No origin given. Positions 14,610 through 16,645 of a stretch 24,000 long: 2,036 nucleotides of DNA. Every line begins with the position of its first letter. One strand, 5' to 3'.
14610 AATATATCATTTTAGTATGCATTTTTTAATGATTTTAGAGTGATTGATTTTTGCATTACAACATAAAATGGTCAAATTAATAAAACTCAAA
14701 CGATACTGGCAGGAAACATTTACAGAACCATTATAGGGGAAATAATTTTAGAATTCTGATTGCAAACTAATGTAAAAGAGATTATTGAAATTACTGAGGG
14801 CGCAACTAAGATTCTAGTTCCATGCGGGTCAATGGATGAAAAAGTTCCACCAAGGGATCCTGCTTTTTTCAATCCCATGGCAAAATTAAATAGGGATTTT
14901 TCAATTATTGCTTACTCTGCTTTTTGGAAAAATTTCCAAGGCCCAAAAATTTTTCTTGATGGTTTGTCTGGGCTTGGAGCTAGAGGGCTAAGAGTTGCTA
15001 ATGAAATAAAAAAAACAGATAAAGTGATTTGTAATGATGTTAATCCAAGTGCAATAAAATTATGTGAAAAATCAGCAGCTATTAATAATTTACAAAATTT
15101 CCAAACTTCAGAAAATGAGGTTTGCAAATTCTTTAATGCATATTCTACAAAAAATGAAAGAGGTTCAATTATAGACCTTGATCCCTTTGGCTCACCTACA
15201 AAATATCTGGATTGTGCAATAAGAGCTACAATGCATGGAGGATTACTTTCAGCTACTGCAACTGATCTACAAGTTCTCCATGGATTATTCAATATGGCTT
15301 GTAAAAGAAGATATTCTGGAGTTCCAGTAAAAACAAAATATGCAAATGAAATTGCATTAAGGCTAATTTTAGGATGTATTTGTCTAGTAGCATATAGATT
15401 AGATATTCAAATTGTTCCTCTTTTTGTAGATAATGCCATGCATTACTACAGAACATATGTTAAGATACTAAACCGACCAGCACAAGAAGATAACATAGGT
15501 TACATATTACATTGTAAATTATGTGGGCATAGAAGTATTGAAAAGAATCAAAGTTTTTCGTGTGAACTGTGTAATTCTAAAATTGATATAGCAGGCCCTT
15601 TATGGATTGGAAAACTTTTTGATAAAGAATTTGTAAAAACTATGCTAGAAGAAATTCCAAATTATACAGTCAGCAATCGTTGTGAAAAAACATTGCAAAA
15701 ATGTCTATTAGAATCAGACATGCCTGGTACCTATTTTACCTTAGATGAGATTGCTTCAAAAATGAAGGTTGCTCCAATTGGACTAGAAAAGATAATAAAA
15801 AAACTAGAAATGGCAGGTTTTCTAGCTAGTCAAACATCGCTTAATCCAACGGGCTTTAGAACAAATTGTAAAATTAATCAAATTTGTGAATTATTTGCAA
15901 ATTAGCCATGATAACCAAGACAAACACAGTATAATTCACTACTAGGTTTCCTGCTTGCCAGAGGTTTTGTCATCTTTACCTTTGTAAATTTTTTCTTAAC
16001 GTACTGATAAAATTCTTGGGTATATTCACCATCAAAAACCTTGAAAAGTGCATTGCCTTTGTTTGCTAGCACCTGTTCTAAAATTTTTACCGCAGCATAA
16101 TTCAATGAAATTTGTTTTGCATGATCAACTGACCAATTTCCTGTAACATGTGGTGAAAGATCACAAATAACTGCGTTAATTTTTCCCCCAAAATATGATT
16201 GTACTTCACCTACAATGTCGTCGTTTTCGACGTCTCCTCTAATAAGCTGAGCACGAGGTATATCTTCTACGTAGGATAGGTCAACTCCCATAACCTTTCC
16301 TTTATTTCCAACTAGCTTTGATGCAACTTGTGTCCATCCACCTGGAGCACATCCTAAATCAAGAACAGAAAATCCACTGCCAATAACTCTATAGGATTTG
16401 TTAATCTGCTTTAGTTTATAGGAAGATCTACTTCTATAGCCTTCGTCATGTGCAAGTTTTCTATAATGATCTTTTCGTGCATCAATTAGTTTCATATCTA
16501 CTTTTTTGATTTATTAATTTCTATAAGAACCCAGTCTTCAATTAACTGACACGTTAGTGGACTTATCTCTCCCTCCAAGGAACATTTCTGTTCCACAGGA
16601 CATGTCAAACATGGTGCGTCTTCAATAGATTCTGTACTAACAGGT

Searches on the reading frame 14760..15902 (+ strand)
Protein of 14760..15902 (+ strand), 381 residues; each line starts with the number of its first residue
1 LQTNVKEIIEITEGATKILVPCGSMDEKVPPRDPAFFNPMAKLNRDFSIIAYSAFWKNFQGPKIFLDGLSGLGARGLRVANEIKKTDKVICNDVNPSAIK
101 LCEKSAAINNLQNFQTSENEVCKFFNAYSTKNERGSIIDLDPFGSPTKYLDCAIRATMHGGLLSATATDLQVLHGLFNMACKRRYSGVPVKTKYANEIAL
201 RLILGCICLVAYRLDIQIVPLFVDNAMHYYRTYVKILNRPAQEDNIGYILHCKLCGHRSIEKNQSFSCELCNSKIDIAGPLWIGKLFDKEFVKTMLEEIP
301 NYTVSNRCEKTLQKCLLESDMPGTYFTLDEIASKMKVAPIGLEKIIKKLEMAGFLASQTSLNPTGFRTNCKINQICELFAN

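Call 50: search_protein_families(library=pfam, proteins=[window:14760-15902:+], max_evalue=0.001)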
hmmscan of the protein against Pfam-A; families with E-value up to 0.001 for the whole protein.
window:14760-15902:+ (381 aa): 1 family
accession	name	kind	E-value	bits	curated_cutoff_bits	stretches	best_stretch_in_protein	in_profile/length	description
PF02005.22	TRM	-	2.7e-81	274.1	27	1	26-378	11-374/376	N2,N2-dimethylguanosine tRNA methyltransferase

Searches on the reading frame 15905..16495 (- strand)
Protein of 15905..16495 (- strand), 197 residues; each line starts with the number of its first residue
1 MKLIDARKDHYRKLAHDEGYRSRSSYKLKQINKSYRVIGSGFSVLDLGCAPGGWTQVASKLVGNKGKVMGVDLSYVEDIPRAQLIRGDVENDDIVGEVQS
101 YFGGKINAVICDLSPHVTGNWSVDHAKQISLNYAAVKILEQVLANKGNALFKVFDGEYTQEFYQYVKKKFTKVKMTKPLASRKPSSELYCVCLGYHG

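Call 50: search_protein_families(library=pfam, proteins=[window:15905-16495:-], max_evalue=0.001)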
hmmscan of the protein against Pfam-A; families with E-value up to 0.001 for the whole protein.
window:15905-16495:- (197 aa): 3 families
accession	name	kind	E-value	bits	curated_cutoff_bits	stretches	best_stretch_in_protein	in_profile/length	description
PF01728.25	FtsJ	-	5.1e-51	173.6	24.1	1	20-195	1-181/181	FtsJ-like methyltransferase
PF13847.12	Methyltransf_31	-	4.7e-05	23.6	27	1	40-74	3-37/145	Methyltransferase domain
PF13649.12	Methyltransf_25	-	0.00019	22.5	27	1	44-74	1-30/97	Methyltransferase domain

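Call 73: find_related_loci(query=window:15905-16495:-, collection=metagenome_contigs, flank=10000)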
Query window:15905-16495:- (197 aa) in metagenome_contigs; peptide patterns used: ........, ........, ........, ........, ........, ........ (x = any residue, [..] = any of these).
600 stretches matched a pattern (row limit reached: there are more); 546 encode a relative of the query (tblastn E <= 1e-3); the best 80 are kept; 80 distinct loci.
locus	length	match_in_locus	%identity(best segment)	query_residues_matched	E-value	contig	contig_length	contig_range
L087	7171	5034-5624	100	1-197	1e-133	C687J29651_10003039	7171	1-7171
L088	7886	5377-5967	99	1-197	1e-132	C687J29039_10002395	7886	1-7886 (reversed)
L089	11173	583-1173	97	1-197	1e-130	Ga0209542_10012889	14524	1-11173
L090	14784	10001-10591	97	1-197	1e-130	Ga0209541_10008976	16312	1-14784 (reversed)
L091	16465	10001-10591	96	1-197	1e-129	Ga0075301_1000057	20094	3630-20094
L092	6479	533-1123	96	1-197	3e-129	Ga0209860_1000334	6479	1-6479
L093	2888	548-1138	96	1-197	3e-134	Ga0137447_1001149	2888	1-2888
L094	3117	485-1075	96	1-197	2e-133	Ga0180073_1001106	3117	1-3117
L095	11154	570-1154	83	1-195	6e-117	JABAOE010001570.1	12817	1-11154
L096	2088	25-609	82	1-195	7e-121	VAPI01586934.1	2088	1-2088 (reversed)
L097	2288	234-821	79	1-196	2e-118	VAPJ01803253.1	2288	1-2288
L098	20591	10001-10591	81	1-197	2e-110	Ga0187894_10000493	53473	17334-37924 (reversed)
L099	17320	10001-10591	82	1-197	5e-108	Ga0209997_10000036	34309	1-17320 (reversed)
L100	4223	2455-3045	81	1-197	6e-108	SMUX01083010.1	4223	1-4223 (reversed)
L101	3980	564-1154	75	1-197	5e-105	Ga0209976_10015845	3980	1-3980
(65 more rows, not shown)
